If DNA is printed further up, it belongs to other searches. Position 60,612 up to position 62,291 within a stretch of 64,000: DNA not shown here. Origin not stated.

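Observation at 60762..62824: Pyrrolysine-free MtmB-type methyltransferase paired with a corrinoid protein in a non-methanogen context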

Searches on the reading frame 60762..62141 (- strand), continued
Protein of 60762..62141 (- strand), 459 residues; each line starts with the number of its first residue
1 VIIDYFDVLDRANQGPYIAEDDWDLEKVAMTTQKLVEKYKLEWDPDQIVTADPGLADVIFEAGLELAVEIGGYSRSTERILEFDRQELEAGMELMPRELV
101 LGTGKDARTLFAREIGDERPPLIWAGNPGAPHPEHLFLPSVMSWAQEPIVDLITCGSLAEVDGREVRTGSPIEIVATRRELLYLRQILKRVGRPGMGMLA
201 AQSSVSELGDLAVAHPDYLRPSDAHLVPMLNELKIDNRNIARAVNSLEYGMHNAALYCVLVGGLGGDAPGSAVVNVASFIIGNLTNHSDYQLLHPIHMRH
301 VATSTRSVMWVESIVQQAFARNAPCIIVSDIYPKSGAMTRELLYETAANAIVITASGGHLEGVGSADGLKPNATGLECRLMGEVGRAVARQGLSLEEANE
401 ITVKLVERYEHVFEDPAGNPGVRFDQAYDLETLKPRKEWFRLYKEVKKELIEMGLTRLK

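Call 67: find_homologous_proteins(query=P0251, max_evalue=1e-20)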
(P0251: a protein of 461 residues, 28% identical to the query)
Query P0251 (461 aa): 142 proteins with E <= 1e-20 among 8000 candidates; the best 120 are listed.
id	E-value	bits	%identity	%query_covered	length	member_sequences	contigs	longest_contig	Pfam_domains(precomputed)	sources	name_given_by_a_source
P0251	0.0e+0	1043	100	100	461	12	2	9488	PF05369.19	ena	-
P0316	1.2e-281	952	89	100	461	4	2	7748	PF05369.19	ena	-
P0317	4.4e-264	894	83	100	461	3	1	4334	PF05369.19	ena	-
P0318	4.9e-260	881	81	100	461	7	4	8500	PF05369.19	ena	-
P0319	8.1e-255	864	80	100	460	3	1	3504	PF05369.19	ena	-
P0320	8.0e-245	831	76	100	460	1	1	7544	PF05369.19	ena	-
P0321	2.9e-244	829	77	100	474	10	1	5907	PF05369.19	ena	-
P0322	2.2e-207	707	66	100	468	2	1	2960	PF05369.19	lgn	-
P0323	2.2e-202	691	64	100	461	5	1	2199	PF05369.19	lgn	-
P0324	2.3e-200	684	63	100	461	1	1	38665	PF05369.19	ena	-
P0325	3.0e-177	608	56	100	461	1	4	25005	PF05369.19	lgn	-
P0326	3.1e-165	568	52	100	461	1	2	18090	PF05369.19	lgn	-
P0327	2.9e-157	542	53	100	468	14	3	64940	PF05369.19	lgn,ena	-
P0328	5.3e-157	541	51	100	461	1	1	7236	PF05369.19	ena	-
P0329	3.4e-153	529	51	100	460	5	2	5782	PF05369.19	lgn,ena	-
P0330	8.9e-151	521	51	98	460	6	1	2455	PF05369.19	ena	-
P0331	2.6e-149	516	49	99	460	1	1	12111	PF05369.19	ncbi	ncbi:MAG: monomethylamine:corrinoid methyltransferase [Candidatus Methanomethylophilaceae archaeon]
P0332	8.1e-140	485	47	100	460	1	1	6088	PF05369.19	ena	-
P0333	2.6e-137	476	47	100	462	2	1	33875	PF05369.19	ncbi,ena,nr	ncbi:MAG: monomethylamine:corrinoid methyltransferase [Methanomassiliicoccaceae archaeon]|nr:monomet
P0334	5.0e-137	475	46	100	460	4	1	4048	PF05369.19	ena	-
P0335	7.1e-134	465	47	100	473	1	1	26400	PF05369.19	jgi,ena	-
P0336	8.1e-131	455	44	100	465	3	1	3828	PF05369.19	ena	-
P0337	3.9e-123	430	45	98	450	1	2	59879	PF05369.19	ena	-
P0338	8.6e-113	396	40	100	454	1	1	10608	PF05369.19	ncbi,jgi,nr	ncbi:MAG: monomethylamine:corrinoid methyltransferase [Methanomassiliicoccaceae archaeon]|jgi:methyl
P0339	7.9e-105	369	45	80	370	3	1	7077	PF05369.19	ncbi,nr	ncbi:MAG: monomethylamine:corrinoid methyltransferase, partial [Methanomassiliicoccaceae archaeon]|n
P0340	6.8e-94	333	37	99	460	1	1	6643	PF05369.19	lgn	-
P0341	1.0e-83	300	46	65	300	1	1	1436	PF05369.19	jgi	jgi:methylamine--corrinoid protein Co-methyltransferase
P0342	3.4e-82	295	35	99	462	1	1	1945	PF05369.19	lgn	-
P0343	2.2e-76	276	48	55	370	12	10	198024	PF05369.19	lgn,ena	-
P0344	1.4e-75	273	47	55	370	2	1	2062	PF05369.19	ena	-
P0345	1.2e-73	267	52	48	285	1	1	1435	PF05369.19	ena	-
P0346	7.2e-72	261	51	47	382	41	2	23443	PF05369.19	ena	-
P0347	3.8e-71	258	47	52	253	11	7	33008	PF05369.19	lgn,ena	-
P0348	2.5e-68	249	33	97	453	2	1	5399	PF05369.19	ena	-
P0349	8.8e-67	244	35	97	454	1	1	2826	PF05369.19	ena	-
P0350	7.3e-66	241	31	97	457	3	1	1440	PF05369.19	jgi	-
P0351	6.5e-64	234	30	95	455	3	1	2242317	PF05369.19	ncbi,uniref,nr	ncbi:Monomethylamine methyltransferase MtmB [Methanohalobium evestigatum Z-7303]|uniref:[methylamine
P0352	2.0e-63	233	45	52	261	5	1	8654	PF05369.19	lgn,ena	-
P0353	3.9e-63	232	32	98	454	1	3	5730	PF05369.19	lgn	-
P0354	6.9e-63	231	32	99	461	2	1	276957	PF05369.19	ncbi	ncbi:MAG: monomethylamine:corrinoid methyltransferase [Candidatus Thorarchaeota archaeon]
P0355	1.4e-62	230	31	94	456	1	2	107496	PF05369.19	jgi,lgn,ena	jgi:methylamine--corrinoid protein Co-methyltransferase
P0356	4.6e-62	228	31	98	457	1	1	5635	PF05369.19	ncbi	-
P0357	6.9e-62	228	30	97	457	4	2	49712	PF05369.19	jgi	jgi:methylamine--corrinoid protein Co-methyltransferase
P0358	7.2e-62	228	45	49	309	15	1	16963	PF05369.19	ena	-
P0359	4.3e-61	225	31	98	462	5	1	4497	PF05369.19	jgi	-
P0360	6.0e-61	225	31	98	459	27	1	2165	PF05369.19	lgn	-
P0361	9.1e-61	224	31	99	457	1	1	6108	PF05369.19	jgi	-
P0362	2.1e-60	223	29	97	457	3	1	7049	PF05369.19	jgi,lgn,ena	-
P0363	2.4e-60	223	31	97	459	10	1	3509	PF05369.19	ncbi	-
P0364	3.1e-60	222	29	98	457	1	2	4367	PF05369.19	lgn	-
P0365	3.6e-60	222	32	99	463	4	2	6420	PF05369.19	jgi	jgi:methylamine--corrinoid protein Co-methyltransferase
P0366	1.7e-59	220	31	97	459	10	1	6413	PF05369.19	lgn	-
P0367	2.9e-59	219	32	97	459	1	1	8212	PF05369.19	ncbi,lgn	ncbi:MAG: monomethylamine:corrinoid methyltransferase [Candidatus Hodarchaeota archaeon]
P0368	3.0e-59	219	29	97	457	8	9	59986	PF05369.19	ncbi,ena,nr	ncbi:MAG: monomethylamine:corrinoid methyltransferase [Anaerolineales bacterium]|nr:monomethylamine:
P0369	7.4e-59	218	33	88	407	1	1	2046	PF05369.19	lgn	-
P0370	7.7e-59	218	31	98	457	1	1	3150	PF05369.19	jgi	jgi:methylamine--corrinoid protein Co-methyltransferase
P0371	7.8e-59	218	29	97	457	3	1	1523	PF05369.19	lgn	-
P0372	8.1e-59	218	32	94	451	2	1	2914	PF05369.19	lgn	-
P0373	8.4e-59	218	29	97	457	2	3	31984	PF05369.19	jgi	-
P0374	9.1e-59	218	30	95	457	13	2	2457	PF05369.19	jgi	jgi:methylamine--corrinoid protein Co-methyltransferase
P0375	3.2e-58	216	31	98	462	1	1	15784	PF05369.19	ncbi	-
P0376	4.1e-58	215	30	97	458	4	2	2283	PF05369.19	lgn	-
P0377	4.4e-58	215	30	97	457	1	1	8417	PF05369.19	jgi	jgi:methylamine--corrinoid protein Co-methyltransferase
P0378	6.2e-58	215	30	97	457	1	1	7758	PF05369.19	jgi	jgi:hypothetical protein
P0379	6.4e-58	215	29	97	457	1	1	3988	PF05369.19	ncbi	-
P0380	1.0e-57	214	30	97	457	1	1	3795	PF05369.19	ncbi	ncbi:MAG: monomethylamine:corrinoid methyltransferase [Chloroflexota bacterium]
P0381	1.2e-57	214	31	98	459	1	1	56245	PF05369.19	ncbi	-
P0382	1.3e-57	214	29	97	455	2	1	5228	PF05369.19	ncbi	-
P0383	1.9e-57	213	30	98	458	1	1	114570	PF05369.19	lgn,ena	-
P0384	2.0e-57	213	29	97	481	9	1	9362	PF05369.19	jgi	-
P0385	2.6e-57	213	31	97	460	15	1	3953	PF05369.19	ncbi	-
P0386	2.9e-57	213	29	97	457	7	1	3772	PF05369.19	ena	-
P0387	3.1e-57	212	30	97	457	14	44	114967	PF05369.19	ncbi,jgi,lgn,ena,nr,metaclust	ncbi:MAG: monomethylamine:corrinoid methyltransferase [Anaerolineae bacterium]|jgi:methylamine--corr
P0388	4.2e-57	212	29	97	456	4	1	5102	PF05369.19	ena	-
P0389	6.5e-57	211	31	98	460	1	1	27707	PF05369.19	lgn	-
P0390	6.5e-57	211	32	99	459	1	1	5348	PF05369.19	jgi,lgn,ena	-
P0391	6.6e-57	211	29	97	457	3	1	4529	PF05369.19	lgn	-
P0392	1.9e-56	210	29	98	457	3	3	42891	PF05369.19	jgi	jgi:hypothetical protein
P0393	2.5e-56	209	29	97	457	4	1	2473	PF05369.19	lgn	-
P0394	4.5e-56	209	28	98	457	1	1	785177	PF05369.19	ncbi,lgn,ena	-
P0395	4.6e-56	209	31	98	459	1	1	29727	PF05369.19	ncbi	ncbi:MAG: monomethylamine:corrinoid methyltransferase [Candidatus Hodarchaeota archaeon]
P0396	5.1e-56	208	29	98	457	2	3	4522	PF05369.19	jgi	jgi:methylamine--corrinoid protein Co-methyltransferase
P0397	5.5e-56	208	32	99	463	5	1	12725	PF05369.19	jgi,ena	-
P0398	7.7e-56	208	30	100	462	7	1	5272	PF05369.19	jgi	-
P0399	8.1e-56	208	31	98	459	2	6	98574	PF05369.19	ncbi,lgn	ncbi:MAG: monomethylamine:corrinoid methyltransferase [Promethearchaeota archaeon]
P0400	8.2e-56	208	29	97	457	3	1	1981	PF05369.19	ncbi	-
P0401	1.8e-55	207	28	98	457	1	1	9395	PF05369.19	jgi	jgi:hypothetical protein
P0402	2.0e-55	207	30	99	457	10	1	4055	PF05369.19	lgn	-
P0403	2.2e-55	206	29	98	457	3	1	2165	PF05369.19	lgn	-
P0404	2.8e-55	206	28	98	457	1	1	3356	PF05369.19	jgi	jgi:methylamine--corrinoid protein Co-methyltransferase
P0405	3.1e-55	206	29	97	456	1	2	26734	PF05369.19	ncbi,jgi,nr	ncbi:MAG: monomethylamine:corrinoid methyltransferase [Deltaproteobacteria bacterium]|nr:monomethyla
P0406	3.4e-55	206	30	95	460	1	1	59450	PF05369.19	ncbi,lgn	ncbi:MAG: monomethylamine:corrinoid methyltransferase [Candidatus Thorarchaeota archaeon]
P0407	4.2e-55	205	27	98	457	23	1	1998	PF05369.19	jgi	jgi:hypothetical protein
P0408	4.6e-55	205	28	97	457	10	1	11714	PF05369.19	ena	-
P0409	1.3e-54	204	31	99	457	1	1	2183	PF05369.19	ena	-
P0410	1.4e-54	204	28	98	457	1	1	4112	PF05369.19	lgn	-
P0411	5.2e-54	202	32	89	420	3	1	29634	PF05369.19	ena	-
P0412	5.6e-54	202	29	94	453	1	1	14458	PF05369.19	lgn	-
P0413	7.6e-54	201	32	91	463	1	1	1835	PF05369.19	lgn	-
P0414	7.8e-54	201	30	100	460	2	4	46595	PF05369.19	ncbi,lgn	ncbi:MAG: monomethylamine:corrinoid methyltransferase [Candidatus Bathyarchaeia archaeon]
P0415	1.1e-53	201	39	52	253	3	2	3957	PF05369.19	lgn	-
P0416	2.0e-53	200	27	97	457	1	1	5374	PF05369.19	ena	-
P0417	2.2e-53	200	28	97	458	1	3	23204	PF05369.19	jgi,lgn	-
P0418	2.6e-53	200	27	97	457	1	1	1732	PF05369.19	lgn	-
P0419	4.9e-53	199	27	97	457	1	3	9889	PF05369.19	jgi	-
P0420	5.0e-53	199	27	98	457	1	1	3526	PF05369.19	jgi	-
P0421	7.2e-53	198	48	39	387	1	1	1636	PF05369.19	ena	-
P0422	1.3e-52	197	27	97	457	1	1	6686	PF05369.19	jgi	-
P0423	2.1e-52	197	29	98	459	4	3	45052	PF05369.19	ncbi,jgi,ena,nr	ncbi:MAG TPA: monomethylamine:corrinoid methyltransferase [Anaerolineales bacterium]|nr:monomethylam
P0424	4.9e-52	195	30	97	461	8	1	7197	PF05369.19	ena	-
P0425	1.8e-51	193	29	98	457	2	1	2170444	PF05369.19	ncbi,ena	-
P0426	2.4e-51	193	30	96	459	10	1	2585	PF05369.19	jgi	jgi:methylamine---corrinoid protein Co-methyltransferase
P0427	7.2e-51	191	27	97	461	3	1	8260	PF05369.19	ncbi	ncbi:MAG: monomethylamine:corrinoid methyltransferase [Candidatus Bathyarchaeia archaeon]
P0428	1.7e-50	190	31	82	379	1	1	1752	PF05369.19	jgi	jgi:methylamine--corrinoid protein Co-methyltransferase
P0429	3.2e-50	189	30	97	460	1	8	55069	PF05369.19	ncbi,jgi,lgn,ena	-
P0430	4.0e-50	189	29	98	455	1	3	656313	PF05369.19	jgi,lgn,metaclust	metaclust:\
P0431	1.8e-49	187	27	97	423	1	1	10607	PF05369.19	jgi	-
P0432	2.1e-49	187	28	98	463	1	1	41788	PF05369.19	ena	-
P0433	3.7e-49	186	28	98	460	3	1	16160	PF05369.19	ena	-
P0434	7.3e-49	185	30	96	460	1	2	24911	PF05369.19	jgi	jgi:methylamine--corrinoid protein Co-methyltransferase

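Call 70: find_homologous_proteins(query=P0351, max_evalue=1e-30)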
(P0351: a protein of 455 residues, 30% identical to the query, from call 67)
Query P0351 (455 aa): 91 proteins with E <= 1e-30 among 8000 candidates.
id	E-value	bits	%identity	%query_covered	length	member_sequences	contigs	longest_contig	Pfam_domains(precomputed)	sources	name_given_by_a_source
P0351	0.0e+0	1027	100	100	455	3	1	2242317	PF05369.19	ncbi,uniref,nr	ncbi:Monomethylamine methyltransferase MtmB [Methanohalobium evestigatum Z-7303]|uniref:[methylamine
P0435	1.2e-266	903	87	100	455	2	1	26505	PF05369.19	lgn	-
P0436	1.1e-222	758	70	100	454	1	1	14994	PF05369.19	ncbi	-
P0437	1.5e-221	754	70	100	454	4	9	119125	PF05369.19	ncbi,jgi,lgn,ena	-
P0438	2.4e-219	747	71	100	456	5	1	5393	PF05369.19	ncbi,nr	ncbi:MAG: monomethylamine:corrinoid methyltransferase [Methanosarcinales archaeon]|nr:monomethylamin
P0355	1.2e-218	745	71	100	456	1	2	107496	PF05369.19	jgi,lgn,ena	jgi:methylamine--corrinoid protein Co-methyltransferase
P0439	1.0e-215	735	69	100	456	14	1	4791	PF05369.19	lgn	-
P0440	2.7e-214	730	69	100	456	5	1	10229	PF05369.19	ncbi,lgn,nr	ncbi:MAG: monomethylamine:corrinoid methyltransferase [Methanococcoides sp.]|nr:monomethylamine:corr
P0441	2.3e-213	727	68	100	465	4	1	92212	PF05369.19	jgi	jgi:methylamine--corrinoid protein Co-methyltransferase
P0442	2.5e-212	724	69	99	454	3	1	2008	PF05369.19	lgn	-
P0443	4.4e-212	723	68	100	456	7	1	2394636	PF05369.19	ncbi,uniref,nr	ncbi:monomethylamine:corrinoid methyltransferase [Methanococcoides methylutens]|uniref:[methylamine-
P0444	1.0e-211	722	68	100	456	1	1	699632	PF05369.19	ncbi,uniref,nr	ncbi:methylamine--corrinoid protein Co-methyltransferase [Methanohalophilus levihalophilus]|uniref:m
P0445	5.9e-207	706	67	99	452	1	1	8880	PF05369.19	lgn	-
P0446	2.4e-205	701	67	99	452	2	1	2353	PF05369.19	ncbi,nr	ncbi:MAG: monomethylamine:corrinoid methyltransferase, partial [Firmicutes bacterium]|nr:monomethyla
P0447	3.2e-204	697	66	99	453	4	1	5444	PF05369.19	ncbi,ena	-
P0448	1.6e-203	695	67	100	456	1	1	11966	PF05369.19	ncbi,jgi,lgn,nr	ncbi:MAG: monomethylamine:corrinoid methyltransferase [Methanosarcinaceae archaeon]|nr:monomethylami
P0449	7.0e-199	679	64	100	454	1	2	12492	PF05369.19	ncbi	-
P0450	1.1e-198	679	65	99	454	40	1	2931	PF05369.19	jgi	-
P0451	1.2e-198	679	65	99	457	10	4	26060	PF05369.19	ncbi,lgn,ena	-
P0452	3.6e-197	674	64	99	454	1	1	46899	PF05369.19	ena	-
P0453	6.1e-193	660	64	99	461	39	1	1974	PF05369.19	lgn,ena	-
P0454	1.2e-192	659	64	99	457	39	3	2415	PF05369.19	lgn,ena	-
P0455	2.6e-191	654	63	99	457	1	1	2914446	PF05369.19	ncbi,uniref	ncbi:monomethylamine:corrinoid methyltransferase [Methanolobus sp. ZRKC2]|uniref:monomethylamine:cor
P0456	3.7e-191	654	63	99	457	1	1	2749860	PF05369.19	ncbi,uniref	ncbi:monomethylamine:corrinoid methyltransferase [Methanolobus sp. ZRKC3]|uniref:monomethylamine:cor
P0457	1.2e-190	652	62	100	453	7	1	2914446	PF05369.19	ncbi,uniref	ncbi:monomethylamine:corrinoid methyltransferase [Methanolobus sp. ZRKC2]|uniref:monomethylamine:cor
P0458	3.5e-190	651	67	92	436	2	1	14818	PF05369.19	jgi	jgi:methylamine--corrinoid protein Co-methyltransferase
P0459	5.8e-190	650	63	99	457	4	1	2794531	PF05369.19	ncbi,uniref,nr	ncbi:monomethylamine:corrinoid methyltransferase [Methanolobus sediminis]|uniref:[methylamine--corri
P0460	3.6e-189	647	62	98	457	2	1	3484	PF05369.19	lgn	-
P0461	1.1e-188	646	62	98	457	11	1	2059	PF05369.19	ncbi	-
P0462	3.4e-188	644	62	99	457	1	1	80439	PF05369.19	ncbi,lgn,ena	-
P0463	9.3e-188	643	62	99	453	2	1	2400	PF05369.19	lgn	-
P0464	1.1e-187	643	62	99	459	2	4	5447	PF05369.19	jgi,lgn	-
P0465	9.0e-187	640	62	99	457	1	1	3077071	PF05369.19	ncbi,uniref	ncbi:monomethylamine:corrinoid methyltransferase [Methanolobus sp. ZRKC4]|uniref:monomethylamine:cor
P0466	1.8e-186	639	62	99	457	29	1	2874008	PF05369.19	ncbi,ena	-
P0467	7.3e-186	637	62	99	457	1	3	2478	PF05369.19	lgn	-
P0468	1.1e-184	633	61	99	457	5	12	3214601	PF05369.19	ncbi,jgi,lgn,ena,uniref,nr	ncbi:MAG: methylamine---corrinoid protein Co-methyltransferase [Methanolobus sp.]|jgi:methylamine--c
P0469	3.3e-184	631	60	99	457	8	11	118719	PF05369.19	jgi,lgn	jgi:methylamine--corrinoid protein Co-methyltransferase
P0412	3.9e-183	628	60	99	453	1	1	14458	PF05369.19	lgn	-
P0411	1.9e-182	625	65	92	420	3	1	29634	PF05369.19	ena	-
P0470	5.9e-181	620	59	99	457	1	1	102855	PF05369.19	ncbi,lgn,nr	ncbi:MAG: monomethylamine:corrinoid methyltransferase [Methanolobus sp.]|nr:monomethylamine:corrinoi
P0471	1.7e-176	606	62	93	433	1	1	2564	PF05369.19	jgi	jgi:methylamine--corrinoid protein Co-methyltransferase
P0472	8.5e-175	600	58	99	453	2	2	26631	PF05369.19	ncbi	-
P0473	1.1e-171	590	56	98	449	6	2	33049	PF05369.19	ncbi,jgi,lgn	jgi:methylamine--corrinoid protein Co-methyltransferase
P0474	3.5e-171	588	57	100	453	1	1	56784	PF05369.19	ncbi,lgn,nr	ncbi:MAG: monomethylamine:corrinoid methyltransferase [Methanolobus sp.]|nr:monomethylamine:corrinoi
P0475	3.8e-171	588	57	99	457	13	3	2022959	PF05369.19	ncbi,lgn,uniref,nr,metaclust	ncbi:monomethylamine:corrinoid methyltransferase [Methanohalophilus halophilus]|uniref:[methylamine-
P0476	2.7e-167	575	54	99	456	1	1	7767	PF05369.19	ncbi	-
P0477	2.7e-167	575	54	99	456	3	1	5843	PF05369.19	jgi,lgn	jgi:methylamine--corrinoid protein Co-methyltransferase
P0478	1.4e-164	566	55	98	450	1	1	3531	PF05369.19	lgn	-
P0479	6.4e-143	495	61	76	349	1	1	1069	PF05369.19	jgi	-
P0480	9.1e-65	237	33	99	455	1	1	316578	PF05369.19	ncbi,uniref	ncbi:monomethylamine:corrinoid methyltransferase [Methanococcoides sp. LMO-2]|uniref:[methylamine--c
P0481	3.0e-63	232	33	100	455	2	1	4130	PF05369.19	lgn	-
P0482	1.0e-61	227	34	99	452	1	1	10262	PF05369.19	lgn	-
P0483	3.8e-61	226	33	97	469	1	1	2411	PF05369.19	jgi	jgi:methylamine---corrinoid protein Co-methyltransferase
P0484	1.2e-60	224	33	99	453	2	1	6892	PF05369.19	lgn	-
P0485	1.2e-59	221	32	98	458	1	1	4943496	PF05369.19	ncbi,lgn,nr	ncbi:MAG: monomethylamine:corrinoid methyltransferase [Candidatus Heimdallarchaeota archaeon]|nr:MAG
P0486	1.4e-58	217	33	99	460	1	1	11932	PF05369.19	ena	-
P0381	3.0e-58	216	32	98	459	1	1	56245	PF05369.19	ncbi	-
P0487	1.0e-57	214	33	99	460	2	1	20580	PF05369.19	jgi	jgi:methylamine--corrinoid protein Co-methyltransferase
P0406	1.1e-57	214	33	97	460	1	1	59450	PF05369.19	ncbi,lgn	ncbi:MAG: monomethylamine:corrinoid methyltransferase [Candidatus Thorarchaeota archaeon]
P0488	3.9e-57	212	33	99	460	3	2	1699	PF05369.19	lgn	-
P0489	3.5e-56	209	32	99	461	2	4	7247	PF05369.19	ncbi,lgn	-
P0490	3.9e-56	209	31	99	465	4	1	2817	PF05369.19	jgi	jgi:methylamine--corrinoid protein Co-methyltransferase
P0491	1.6e-55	207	32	98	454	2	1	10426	PF05369.19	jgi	-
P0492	8.2e-55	205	32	98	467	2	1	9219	PF05369.19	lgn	-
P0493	2.9e-54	203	32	97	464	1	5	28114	PF05369.19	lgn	-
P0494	3.1e-54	203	32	99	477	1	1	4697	PF05369.19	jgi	-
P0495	4.7e-54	202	30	98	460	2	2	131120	PF05369.19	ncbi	ncbi:MAG: monomethylamine:corrinoid methyltransferase [Candidatus Hodarchaeales archaeon]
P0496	3.6e-53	199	31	96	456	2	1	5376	PF05369.19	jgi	jgi:methylamine--corrinoid protein Co-methyltransferase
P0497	3.5e-52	196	32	98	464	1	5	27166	PF05369.19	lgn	-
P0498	6.3e-51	192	31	95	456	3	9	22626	PF05369.19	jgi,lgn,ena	jgi:methylamine--corrinoid protein Co-methyltransferase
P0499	1.1e-50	191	32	93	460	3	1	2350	PF05369.19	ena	-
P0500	6.1e-50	189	34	89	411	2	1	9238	PF05369.19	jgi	-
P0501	9.7e-50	188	31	93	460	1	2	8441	PF05369.19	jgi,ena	-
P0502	1.7e-49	187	30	92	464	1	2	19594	PF05369.19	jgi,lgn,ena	-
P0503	3.4e-49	186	30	97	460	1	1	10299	PF05369.19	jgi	jgi:methylamine--corrinoid protein Co-methyltransferase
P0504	3.8e-49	186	30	99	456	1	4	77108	PF05369.19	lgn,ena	-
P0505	4.4e-49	186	30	95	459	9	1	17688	PF05369.19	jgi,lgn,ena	-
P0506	8.7e-49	185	31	97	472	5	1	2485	PF05369.19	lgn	-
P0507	2.5e-48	183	30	95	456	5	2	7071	PF05369.19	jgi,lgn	jgi:methylamine--corrinoid protein Co-methyltransferase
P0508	2.2e-47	180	32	93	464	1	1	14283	PF05369.19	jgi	jgi:methylamine---corrinoid protein Co-methyltransferase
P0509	3.0e-47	180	30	97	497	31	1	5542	PF05369.19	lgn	-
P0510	2.3e-46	177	30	97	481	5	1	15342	PF05369.19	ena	-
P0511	6.3e-46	175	28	99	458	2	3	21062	PF05369.19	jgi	jgi:methylamine--corrinoid protein Co-methyltransferase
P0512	3.9e-45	173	29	97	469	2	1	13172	PF05369.19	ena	-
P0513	1.4e-44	171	30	99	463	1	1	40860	PF05369.19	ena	-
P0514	3.1e-44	170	30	97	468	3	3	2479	PF05369.19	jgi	jgi:methylamine--corrinoid protein Co-methyltransferase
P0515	3.9e-43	166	28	99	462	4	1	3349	PF05369.19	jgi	-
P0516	4.2e-42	163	29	96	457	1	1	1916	PF05369.19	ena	-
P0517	7.2e-42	162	30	97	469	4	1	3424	PF05369.19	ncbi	-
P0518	7.3e-41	159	28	93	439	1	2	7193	PF05369.19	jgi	-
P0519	1.9e-31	128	33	52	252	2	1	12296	PF05369.19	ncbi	-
